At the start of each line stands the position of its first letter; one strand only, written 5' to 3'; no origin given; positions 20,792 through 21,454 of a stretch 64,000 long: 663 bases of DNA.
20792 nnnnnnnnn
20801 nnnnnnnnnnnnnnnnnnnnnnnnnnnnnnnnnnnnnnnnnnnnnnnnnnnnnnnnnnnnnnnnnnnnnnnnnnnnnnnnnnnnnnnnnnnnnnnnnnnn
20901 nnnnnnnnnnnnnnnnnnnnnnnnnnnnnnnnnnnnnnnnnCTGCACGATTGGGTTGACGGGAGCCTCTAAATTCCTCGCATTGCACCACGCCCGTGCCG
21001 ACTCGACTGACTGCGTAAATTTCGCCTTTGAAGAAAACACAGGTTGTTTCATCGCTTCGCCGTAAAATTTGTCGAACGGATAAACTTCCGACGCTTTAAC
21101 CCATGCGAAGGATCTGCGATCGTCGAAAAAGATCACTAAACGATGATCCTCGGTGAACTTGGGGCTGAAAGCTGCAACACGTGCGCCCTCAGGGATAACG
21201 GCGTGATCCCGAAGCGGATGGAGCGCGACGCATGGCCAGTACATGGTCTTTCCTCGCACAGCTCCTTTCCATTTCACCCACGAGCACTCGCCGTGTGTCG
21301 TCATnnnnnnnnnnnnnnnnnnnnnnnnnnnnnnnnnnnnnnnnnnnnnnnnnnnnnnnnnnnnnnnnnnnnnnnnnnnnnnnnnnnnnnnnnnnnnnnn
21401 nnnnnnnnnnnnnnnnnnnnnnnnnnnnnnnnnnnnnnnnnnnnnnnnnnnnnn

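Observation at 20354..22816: DNA C5-methyltransferase carrying PWWP-like and Tudor-like reader modules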

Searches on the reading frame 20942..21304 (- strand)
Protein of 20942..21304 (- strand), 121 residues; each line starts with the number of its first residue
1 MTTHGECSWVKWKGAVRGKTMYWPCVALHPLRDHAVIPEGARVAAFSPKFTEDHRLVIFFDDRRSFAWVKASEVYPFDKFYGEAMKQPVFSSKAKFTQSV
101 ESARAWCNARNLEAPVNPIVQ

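Call 35: search_solved_structures(query=window:20942-21304:-, max_evalue=10, show_alignments=5)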
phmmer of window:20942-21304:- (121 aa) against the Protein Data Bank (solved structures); distinct sequences matched with E-value up to 10: 5.
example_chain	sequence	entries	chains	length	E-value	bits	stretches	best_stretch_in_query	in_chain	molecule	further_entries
4z02_A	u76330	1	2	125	0.27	14.5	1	49-77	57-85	Bromodomain-containing protein 1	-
3lyi_A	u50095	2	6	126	0.28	14.5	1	49-77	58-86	Bromodomain-containing protein 1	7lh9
3l42_A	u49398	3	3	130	0.65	13.3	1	52-81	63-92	Peregrin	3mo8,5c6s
2x35_A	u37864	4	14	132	0.68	13.2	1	52-81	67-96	PEREGRIN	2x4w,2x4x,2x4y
9gzg_A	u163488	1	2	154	2.3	11.5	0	54-87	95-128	Engineered CTPR protein with glutamic acids for conductivity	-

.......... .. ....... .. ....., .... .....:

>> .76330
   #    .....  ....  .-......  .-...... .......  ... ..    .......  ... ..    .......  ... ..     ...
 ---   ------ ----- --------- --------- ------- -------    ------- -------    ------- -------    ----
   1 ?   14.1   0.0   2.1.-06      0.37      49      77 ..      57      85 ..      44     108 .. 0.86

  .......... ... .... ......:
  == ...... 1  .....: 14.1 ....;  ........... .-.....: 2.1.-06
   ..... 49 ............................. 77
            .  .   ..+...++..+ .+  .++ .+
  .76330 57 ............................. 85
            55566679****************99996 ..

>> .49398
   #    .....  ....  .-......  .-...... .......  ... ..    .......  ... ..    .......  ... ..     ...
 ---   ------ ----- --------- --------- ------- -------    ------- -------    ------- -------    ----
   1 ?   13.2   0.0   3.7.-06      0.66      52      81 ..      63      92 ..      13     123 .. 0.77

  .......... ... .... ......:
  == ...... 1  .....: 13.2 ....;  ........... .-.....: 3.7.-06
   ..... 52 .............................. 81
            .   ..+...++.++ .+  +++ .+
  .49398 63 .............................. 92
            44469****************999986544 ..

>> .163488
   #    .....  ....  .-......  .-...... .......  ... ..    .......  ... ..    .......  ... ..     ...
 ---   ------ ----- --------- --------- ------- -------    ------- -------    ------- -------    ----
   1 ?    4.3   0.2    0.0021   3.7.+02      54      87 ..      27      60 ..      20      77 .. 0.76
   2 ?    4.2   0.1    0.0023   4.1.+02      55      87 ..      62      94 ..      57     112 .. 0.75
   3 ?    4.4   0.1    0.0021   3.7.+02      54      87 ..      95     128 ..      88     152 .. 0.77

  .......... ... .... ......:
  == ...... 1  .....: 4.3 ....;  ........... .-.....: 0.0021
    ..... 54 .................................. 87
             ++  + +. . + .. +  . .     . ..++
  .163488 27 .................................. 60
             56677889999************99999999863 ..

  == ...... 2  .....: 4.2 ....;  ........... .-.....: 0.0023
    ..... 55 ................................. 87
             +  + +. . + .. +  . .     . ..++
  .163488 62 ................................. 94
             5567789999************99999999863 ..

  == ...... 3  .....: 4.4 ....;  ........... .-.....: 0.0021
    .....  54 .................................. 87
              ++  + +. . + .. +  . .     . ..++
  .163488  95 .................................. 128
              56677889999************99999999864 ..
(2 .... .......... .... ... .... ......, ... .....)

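Call 41: search_solved_structures(query=A4, max_evalue=0.01, show_alignments=4)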
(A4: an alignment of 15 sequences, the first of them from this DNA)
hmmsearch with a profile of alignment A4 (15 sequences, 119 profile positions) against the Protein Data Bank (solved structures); distinct sequences matched with E-value up to 0.01: 38.
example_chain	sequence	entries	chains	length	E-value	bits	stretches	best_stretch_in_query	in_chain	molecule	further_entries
29hg_B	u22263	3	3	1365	3.9e-14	56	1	6-114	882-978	Histone-lysine N-methyltransferase NSD2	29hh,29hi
7cro_I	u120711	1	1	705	3.9e-09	39.9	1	6-114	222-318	Histone-lysine N-methyltransferase NSD2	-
4rxj_A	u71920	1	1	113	3.5e-08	36.8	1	5-114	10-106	Histone-lysine N-methyltransferase NSD3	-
2daq_A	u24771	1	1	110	4.8e-08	36.4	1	5-106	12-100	WHSC1L1 protein, isoform long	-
7crp_I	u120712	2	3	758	2.9e-07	33.9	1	5-113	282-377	Histone-lysine N-methyltransferase NSD3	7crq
7crr_I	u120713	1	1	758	2.9e-07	33.9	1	5-113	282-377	Histone-lysine N-methyltransferase NSD3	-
6oqm_A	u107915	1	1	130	4.1e-07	33.4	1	5-111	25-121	DNA mismatch repair protein Msh6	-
6r3e_A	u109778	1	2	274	1.6e-06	31.5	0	5-103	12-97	DNA (cytosine-5)-methyltransferase 3B,DNA (cytosine-5)-methyltransferase 3B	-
2gfu_A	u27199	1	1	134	2.1e-06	31.1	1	5-111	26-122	DNA mismatch repair protein MSH6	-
9hd7_P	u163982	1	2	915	1.2e-05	28.6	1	3-99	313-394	PWWP domain-containing protein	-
8ag6_B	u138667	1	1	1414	2.6e-05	27.5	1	5-111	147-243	DNA mismatch repair protein Msh6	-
3l42_A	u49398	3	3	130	2.7e-05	27.5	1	6-108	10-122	Peregrin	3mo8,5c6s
2x35_A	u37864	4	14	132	4e-05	26.9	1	6-104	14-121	PEREGRIN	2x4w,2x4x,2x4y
4ld6_A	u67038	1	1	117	7.9e-05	26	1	4-110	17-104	PWWP domain-containing protein 2B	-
4z02_A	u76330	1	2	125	8e-05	26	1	6-104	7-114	Bromodomain-containing protein 1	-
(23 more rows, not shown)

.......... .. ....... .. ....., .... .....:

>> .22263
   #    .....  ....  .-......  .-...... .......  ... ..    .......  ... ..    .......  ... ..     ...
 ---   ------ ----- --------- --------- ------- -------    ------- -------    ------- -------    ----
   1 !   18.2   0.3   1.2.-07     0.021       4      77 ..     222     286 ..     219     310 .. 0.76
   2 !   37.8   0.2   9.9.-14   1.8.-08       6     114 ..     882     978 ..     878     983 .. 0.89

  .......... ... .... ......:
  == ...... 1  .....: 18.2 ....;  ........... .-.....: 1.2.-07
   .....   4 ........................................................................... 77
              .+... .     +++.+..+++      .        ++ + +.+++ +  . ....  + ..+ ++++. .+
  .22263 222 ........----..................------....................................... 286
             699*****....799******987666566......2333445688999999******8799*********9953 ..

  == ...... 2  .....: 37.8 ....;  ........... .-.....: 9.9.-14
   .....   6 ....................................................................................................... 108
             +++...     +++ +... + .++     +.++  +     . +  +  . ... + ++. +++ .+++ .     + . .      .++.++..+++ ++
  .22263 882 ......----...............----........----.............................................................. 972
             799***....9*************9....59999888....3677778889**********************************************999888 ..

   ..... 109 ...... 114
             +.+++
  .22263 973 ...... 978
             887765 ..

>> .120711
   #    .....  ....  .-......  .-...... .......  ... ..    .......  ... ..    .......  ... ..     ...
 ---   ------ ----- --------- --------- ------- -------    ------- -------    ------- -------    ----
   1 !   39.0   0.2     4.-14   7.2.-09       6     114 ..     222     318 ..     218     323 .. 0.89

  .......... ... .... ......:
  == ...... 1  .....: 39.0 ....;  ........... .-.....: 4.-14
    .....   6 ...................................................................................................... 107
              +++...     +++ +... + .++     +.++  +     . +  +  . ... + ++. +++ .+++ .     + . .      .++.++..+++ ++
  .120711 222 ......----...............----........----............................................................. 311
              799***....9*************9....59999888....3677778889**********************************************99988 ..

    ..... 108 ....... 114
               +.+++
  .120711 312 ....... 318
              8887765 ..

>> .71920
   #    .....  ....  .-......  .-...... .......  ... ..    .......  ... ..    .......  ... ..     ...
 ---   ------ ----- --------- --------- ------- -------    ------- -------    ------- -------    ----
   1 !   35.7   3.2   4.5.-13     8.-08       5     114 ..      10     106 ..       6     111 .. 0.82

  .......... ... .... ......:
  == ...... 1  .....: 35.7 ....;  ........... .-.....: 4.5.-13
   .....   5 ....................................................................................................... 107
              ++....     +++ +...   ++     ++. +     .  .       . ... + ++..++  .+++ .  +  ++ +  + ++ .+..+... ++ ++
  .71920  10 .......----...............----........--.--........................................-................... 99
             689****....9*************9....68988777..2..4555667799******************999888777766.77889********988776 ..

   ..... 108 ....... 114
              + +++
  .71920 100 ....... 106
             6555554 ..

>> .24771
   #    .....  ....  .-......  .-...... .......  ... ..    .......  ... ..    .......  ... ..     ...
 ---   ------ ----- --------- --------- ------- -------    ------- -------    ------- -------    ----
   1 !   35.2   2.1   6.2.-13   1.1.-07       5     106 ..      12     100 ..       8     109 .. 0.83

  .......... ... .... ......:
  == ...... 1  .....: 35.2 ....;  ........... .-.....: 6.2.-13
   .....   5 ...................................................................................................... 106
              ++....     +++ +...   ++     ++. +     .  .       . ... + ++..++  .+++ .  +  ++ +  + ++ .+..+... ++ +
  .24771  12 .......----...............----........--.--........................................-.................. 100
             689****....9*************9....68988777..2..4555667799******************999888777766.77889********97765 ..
